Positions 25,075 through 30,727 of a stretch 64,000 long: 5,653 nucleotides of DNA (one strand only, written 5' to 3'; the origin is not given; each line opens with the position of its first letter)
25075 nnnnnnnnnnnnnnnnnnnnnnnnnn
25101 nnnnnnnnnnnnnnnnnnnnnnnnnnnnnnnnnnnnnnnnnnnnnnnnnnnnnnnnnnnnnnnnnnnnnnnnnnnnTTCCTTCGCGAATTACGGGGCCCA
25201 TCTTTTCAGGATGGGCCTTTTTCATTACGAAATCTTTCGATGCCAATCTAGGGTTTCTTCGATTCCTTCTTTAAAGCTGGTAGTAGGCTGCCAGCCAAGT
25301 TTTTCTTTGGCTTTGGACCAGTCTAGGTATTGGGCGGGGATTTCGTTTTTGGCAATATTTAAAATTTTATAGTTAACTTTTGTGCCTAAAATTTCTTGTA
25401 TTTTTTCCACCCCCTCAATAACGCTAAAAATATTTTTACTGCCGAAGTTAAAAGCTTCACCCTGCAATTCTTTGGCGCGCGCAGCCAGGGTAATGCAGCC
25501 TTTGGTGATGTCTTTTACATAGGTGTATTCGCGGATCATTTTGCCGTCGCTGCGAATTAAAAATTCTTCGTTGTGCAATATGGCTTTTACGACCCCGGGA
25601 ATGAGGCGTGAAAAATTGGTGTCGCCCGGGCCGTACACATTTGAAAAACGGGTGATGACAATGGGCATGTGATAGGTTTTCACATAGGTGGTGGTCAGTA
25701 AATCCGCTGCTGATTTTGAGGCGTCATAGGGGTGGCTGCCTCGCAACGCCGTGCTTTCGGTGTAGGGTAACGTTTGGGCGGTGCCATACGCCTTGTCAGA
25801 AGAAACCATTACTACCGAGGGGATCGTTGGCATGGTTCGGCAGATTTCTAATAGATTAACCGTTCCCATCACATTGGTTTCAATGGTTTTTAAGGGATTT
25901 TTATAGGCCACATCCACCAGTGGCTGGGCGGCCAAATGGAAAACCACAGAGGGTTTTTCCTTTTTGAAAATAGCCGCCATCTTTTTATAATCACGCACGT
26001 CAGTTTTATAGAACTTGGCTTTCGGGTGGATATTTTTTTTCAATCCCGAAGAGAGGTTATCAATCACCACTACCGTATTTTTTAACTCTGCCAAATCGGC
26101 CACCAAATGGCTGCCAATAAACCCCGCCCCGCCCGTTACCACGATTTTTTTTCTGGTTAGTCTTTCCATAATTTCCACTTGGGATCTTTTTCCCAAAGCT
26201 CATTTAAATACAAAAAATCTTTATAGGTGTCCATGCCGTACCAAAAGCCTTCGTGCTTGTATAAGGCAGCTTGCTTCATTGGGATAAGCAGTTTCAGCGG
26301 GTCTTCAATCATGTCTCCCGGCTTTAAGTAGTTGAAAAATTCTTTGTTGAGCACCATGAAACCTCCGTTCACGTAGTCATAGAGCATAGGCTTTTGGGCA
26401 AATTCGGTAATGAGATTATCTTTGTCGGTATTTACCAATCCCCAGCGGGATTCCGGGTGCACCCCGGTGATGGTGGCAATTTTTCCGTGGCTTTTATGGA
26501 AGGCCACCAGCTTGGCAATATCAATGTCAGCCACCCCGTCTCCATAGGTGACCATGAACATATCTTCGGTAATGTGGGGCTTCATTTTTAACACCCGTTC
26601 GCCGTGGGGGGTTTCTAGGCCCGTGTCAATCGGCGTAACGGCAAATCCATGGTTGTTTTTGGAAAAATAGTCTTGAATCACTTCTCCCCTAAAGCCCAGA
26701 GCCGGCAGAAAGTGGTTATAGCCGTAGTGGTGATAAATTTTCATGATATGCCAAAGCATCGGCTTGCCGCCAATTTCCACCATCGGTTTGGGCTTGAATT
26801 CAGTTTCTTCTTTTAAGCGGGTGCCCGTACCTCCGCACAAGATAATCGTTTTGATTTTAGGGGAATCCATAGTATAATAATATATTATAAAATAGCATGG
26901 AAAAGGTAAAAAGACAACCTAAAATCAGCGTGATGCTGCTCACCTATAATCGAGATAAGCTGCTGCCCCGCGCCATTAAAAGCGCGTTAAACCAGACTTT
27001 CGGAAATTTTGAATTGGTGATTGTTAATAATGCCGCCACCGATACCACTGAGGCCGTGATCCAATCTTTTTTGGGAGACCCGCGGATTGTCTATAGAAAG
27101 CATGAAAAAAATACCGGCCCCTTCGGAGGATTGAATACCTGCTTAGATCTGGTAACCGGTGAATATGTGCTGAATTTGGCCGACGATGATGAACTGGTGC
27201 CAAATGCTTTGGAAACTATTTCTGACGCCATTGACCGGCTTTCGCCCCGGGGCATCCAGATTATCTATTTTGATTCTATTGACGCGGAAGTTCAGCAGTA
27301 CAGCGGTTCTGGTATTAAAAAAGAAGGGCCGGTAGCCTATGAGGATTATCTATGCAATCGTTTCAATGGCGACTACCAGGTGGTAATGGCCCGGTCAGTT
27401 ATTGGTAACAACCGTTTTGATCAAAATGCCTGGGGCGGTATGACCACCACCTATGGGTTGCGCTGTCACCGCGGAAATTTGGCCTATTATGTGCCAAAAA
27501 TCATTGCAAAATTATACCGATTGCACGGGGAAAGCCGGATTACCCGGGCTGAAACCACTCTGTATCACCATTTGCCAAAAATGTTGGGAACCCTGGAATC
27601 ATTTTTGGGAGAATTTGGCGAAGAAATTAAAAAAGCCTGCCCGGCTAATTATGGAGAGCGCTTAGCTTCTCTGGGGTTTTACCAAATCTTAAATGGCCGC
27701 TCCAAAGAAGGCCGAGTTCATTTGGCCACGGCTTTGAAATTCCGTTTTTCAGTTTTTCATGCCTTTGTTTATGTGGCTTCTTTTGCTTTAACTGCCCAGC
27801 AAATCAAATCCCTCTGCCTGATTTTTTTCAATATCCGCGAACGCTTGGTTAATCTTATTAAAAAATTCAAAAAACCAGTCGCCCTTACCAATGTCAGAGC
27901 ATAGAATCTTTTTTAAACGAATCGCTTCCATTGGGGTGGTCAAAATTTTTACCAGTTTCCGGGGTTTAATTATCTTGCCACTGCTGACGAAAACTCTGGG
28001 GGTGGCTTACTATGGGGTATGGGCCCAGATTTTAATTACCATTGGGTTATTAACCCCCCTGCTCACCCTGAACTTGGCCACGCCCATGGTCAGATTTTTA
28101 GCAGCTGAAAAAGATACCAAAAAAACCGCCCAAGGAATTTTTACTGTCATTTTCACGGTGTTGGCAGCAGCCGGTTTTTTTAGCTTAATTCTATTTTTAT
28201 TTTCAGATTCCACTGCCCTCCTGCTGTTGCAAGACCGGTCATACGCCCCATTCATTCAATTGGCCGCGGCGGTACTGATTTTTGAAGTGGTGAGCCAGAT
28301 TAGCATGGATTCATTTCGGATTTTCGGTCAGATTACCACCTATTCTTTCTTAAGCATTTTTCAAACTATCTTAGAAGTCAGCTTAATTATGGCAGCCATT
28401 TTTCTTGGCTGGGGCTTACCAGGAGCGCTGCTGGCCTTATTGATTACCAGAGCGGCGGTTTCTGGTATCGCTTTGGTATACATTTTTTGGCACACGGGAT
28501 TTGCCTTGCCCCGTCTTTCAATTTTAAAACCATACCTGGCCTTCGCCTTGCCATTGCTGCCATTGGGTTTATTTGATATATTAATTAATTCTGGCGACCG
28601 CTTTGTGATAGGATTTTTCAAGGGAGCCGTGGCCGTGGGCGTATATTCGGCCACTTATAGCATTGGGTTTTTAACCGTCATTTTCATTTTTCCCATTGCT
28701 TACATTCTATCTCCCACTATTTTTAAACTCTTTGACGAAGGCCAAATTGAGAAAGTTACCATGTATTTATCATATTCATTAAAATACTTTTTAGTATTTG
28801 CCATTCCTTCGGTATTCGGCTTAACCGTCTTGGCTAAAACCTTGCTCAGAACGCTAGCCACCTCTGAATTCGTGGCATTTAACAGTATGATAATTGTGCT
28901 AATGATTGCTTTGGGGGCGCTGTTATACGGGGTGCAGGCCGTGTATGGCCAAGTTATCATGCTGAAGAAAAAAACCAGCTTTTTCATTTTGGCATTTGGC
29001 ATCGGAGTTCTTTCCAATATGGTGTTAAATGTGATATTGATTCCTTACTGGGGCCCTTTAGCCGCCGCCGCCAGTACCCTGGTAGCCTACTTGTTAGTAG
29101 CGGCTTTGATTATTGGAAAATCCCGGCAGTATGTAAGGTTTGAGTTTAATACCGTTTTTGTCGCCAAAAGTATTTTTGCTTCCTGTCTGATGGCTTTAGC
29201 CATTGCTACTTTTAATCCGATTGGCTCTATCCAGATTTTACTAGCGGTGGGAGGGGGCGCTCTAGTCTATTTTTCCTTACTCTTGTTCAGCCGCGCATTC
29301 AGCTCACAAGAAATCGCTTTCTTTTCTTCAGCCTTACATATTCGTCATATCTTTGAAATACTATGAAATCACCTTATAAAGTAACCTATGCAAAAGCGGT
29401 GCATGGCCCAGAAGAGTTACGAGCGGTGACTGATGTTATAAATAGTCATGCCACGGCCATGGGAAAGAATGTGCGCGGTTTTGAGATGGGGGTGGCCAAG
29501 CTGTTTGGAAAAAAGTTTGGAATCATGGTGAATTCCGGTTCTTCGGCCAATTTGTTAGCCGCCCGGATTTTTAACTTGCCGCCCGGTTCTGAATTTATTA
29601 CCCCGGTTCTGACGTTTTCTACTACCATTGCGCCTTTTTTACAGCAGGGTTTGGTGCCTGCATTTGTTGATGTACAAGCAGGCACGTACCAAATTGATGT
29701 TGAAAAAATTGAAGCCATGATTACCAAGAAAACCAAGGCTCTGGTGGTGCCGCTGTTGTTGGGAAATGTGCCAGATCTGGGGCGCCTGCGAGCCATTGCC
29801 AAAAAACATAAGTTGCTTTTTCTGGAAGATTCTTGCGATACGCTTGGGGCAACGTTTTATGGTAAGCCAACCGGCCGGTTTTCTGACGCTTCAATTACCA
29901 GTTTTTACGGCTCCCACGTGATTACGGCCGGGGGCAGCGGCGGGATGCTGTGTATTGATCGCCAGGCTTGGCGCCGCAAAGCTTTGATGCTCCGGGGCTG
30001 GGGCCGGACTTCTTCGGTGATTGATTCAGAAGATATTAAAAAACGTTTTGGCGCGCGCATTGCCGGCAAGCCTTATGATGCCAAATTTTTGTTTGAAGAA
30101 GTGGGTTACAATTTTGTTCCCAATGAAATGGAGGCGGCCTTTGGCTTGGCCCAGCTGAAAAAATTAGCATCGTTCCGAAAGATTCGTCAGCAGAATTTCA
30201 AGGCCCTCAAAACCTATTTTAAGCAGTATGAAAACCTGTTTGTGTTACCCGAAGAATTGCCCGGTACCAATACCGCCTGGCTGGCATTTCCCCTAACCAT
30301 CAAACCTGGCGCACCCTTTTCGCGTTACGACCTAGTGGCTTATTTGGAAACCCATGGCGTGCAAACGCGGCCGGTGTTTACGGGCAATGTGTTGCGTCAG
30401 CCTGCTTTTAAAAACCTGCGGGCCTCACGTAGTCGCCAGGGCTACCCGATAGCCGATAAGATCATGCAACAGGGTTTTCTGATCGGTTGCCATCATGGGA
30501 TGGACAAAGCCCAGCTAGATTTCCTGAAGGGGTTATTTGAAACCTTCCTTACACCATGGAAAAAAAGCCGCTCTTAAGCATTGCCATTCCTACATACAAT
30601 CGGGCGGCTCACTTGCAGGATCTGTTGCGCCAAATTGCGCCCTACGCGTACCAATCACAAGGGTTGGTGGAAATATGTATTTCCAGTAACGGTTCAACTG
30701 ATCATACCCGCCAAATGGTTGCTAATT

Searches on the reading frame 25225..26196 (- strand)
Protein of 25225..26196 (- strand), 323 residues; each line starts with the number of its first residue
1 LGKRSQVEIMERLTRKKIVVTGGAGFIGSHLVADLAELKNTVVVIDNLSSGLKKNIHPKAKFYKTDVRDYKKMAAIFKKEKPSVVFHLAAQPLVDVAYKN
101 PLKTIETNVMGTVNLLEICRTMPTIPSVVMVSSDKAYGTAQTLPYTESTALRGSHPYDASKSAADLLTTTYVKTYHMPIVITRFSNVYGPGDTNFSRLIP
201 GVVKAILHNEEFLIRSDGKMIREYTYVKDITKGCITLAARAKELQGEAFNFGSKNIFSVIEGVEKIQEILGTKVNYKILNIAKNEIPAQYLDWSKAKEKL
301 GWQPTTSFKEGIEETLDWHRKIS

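Call 5: search_protein_families(library=pfam, proteins=[window:25225-26196:-], max_evalue=0.01)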
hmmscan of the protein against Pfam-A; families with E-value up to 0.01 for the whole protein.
window:25225-26196:- (323 aa): 10 families
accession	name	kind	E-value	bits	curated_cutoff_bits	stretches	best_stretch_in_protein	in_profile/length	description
PF16363.11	GDP_Man_Dehyd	-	1.8e-62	212.2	27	1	20-315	2-332/332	GDP-mannose 4,6 dehydratase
PF01370.27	Epimerase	-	3.1e-57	194.2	20.9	1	18-252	1-240/240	NAD dependent epimerase/dehydratase family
PF02719.21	Polysacc_synt_2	-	5.8e-21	75.4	20.2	1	18-274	1-251/293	Polysaccharide biosynthesis protein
PF04321.23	RmlD_sub_bind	-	4.2e-20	72.4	27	1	17-289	2-249/287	RmlD substrate binding domain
PF01073.25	3Beta_HSD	-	4.5e-19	69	22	1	19-241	1-231/280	3-beta hydroxysteroid dehydrogenase/isomerase family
PF07993.18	NAD_binding_4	-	3.1e-15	56.5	20.1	1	82-203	89-226/258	Male sterility protein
PF00106.31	adh_short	-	1.6e-06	28.2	26.6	1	16-145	1-149/195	short chain dehydrogenase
PF13460.12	NAD_binding_10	-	5.3e-05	23.6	27.2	1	22-169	1-133/184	NAD(P)H-binding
PF03435.24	Sacchrp_dh_NADP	-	0.00073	20.3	25.1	1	23-90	5-77/129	Saccharopine dehydrogenase NADP binding domain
PF05368.20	NmrA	-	0.0018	18.3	27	1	15-80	2-70/298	NmrA-like family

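Call 6: search_protein_families(library=ncbifam, proteins=[window:25225-26196:-], max_evalue=0.01)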
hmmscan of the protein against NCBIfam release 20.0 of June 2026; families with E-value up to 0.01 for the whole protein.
window:25225-26196:- (323 aa): 49 families (the best 25 are shown)
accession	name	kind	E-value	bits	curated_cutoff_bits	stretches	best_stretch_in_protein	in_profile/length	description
TIGR02622.1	CDP_4_6_dhtase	equivalog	5.6e-62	209.9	278.45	1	15-321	4-332/352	CDP-glucose 4,6-dehydratase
TIGR01181.1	dTDP_gluc_dehyt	equivalog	1.5e-59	201.7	365.1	1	17-321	1-313/321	dTDP-glucose 4,6-dehydratase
TIGR01179.1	galE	equivalog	5.9e-52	176.5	262.3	1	17-322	1-328/332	UDP-glucose 4-epimerase GalE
TIGR04180.1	EDH_00030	hypoth_equivalog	2.5e-48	164.6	475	1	18-306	1-296/297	NAD-dependent 4,6-dehydratase LegB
NF007490.0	PRK10084.1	subfamily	7e-42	143.7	649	1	17-319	2-334/361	dTDP-glucose 4,6-dehydratase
NF007582.0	PRK10217.1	equivalog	9.3e-42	143.4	698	1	16-319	2-331/355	dTDP-glucose 4,6-dehydratase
NF007956.0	PRK10675.1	subfamily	5e-31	108.1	394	2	17-186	2-179/338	UDP-glucose 4-epimerase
NF011728.1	PRK15181.1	equivalog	9.9e-25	87.3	760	1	13-319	13-337/348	Vi polysaccharide biosynthesis UDP-N-acetylglucosaminuronic acid C-4 epimerase TviC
TIGR02197.1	heptose_epim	equivalog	4.7e-24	85.1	274.6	1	18-318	1-312/316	ADP-glyceromanno-heptose 6-epimerase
TIGR01214.1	rmlD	equivalog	5.5e-20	71.6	224.05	1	17-288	1-248/285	dTDP-4-dehydrorhamnose reductase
TIGR01472.1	gmd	equivalog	7.7e-20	71.4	415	1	53-282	50-280/342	GDP-mannose 4,6-dehydratase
NF047922.1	GDPFucSynFcl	equivalog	4e-18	65.9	500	1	15-319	2-301/308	GDP-L-fucose synthase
NF043036.1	ErythonDh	equivalog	5.6e-18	65.2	325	1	17-194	2-187/321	D-erythronate dehydrogenase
TIGR03466.1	HpnA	hypoth_equivalog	6.1e-15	54.9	367.65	1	17-274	2-250/327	hopanoid-associated sugar epimerase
NF042422.1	oxyalk_red_OleD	equivalog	2e-12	47.2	580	1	17-232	2-209/329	2-alkyl-3-oxoalkanoate reductase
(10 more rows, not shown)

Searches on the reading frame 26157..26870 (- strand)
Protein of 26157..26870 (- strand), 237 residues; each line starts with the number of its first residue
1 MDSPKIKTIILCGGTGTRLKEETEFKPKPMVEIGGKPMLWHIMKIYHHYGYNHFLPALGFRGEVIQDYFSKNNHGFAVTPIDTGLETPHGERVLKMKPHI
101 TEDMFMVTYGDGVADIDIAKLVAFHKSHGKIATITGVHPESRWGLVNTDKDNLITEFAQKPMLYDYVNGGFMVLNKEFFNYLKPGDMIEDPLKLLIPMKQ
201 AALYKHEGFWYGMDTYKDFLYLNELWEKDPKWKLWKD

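Call 8: search_protein_families(library=pfam, proteins=[window:26157-26870:-], max_evalue=0.001)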
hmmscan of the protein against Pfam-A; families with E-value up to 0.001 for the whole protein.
window:26157-26870:- (237 aa): 2 families
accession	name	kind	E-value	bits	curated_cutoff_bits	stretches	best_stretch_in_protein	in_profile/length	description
PF00483.29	NTP_transferase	-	1.3e-18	67.9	21.2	1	7-223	1-239/245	Nucleotidyl transferase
PF12804.13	NTP_transf_3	-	2.4e-05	25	27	1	9-52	2-40/160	MobA-like NTP transferase domain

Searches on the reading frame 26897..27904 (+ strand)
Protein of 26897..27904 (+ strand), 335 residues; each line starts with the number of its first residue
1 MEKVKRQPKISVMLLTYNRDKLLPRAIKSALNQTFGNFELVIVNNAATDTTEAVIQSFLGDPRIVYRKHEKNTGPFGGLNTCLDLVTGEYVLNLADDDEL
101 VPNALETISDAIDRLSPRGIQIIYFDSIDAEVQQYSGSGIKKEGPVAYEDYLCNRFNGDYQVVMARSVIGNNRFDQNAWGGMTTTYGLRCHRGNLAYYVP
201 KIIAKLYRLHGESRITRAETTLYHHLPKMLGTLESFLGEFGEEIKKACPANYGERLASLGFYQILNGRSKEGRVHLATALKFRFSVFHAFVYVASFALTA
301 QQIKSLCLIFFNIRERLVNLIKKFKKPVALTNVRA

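Call 8: search_protein_families(library=pfam, proteins=[window:26897-27904:+], max_evalue=0.001)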
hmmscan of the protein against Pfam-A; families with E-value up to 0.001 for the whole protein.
window:26897-27904:+ (335 aa): 2 families
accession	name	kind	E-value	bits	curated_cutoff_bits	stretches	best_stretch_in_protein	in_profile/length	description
PF00535.33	Glycos_transf_2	-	3e-25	89.6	23.3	1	11-127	1-118/168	Glycosyl transferase family 2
PF13641.12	Glyco_tranf_2_3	-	1.2e-05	25.8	27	1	8-106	1-105/230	Glycosyltransferase like family 2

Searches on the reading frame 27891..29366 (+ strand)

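Call 8: search_protein_families(library=pfam, proteins=[window:27891-29366:+], max_evalue=0.001)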
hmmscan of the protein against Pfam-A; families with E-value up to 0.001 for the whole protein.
window:27891-29366:+ (491 aa): 3 families
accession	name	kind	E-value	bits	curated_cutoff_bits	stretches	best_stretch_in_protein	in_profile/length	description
PF01943.22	Polysacc_synt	-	2.6e-16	60.3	28.2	1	9-280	3-273/274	Polysaccharide biosynthesis protein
PF13440.11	Polysacc_synt_3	-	7.8e-13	48.7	23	1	32-328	2-289/293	Polysaccharide biosynthesis protein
PF01554.23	MatE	-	4e-05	23.8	24.9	1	236-382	16-161/161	MatE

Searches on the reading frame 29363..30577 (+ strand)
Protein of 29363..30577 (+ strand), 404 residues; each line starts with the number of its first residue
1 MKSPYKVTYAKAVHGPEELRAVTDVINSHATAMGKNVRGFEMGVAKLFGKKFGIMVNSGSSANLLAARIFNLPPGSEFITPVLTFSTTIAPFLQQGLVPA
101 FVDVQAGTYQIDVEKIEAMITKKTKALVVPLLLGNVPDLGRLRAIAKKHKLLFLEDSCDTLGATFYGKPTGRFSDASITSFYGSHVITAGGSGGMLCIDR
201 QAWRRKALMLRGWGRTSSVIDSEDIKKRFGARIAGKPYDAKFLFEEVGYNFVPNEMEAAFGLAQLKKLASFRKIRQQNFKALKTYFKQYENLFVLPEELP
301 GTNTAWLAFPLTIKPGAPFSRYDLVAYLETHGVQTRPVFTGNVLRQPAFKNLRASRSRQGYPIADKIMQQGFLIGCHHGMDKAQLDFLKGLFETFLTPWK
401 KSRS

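Call 8: search_protein_families(library=pfam, proteins=[window:29363-30577:+], max_evalue=0.001)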
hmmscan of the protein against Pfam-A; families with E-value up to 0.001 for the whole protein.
window:29363-30577:+ (404 aa): 3 families
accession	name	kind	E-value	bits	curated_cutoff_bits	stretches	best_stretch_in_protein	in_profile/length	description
PF01041.23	DegT_DnrJ_EryC1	-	2e-76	258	19.8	1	16-385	5-352/360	DegT/DnrJ/EryC1/StrS aminotransferase family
PF00155.27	Aminotran_1_2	-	5.5e-06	26.2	19.7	1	40-156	47-185/361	Aminotransferase class I and II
PF01212.27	Beta_elim_lyase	-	0.0001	22.2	27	1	32-125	29-123/288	Beta-eliminating lyase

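Call 83: search_protein_families(library=ncbifam, proteins=[window:29363-30577:+], max_evalue=0.00001)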
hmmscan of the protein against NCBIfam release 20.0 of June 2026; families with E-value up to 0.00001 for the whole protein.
window:29363-30577:+ (404 aa): 7 families
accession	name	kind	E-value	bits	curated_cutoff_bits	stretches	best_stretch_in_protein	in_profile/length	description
NF011936.0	PRK15407.1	equivalog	4.8e-97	325.4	423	1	6-396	36-436/440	lipopolysaccharide biosynthesis protein RfbH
TIGR03588.1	PseC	equivalog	1e-49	169.5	423.5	1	7-388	2-372/380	UDP-4-amino-4,6-dideoxy-N-acetyl-beta-L-altrosamine transaminase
TIGR04181.1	NHT_00031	hypoth_equivalog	4.9e-46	157.2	420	2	17-210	11-220/359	LegC family aminotransferase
NF008687.0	PRK11706.1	equivalog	1.3e-36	126.2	375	1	8-291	3-272/375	dTDP-4-amino-4,6-dideoxygalactose transaminase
TIGR02379.1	ECA_wecE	subfamily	1.8e-32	112.5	434.85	1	16-291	11-270/376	dTDP-4-amino-4,6-dideoxy-D-glucose transaminase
NF008658.2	PRK11658.1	equivalog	1.2e-30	106.4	631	1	9-335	7-320/379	UDP-4-amino-4-deoxy-L-arabinose aminotransferase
TIGR04427.1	PLP_DesI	equivalog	1.1e-26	93.9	650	1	27-217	44-233/390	dTDP-4-dehydro-6-deoxyglucose aminotransferase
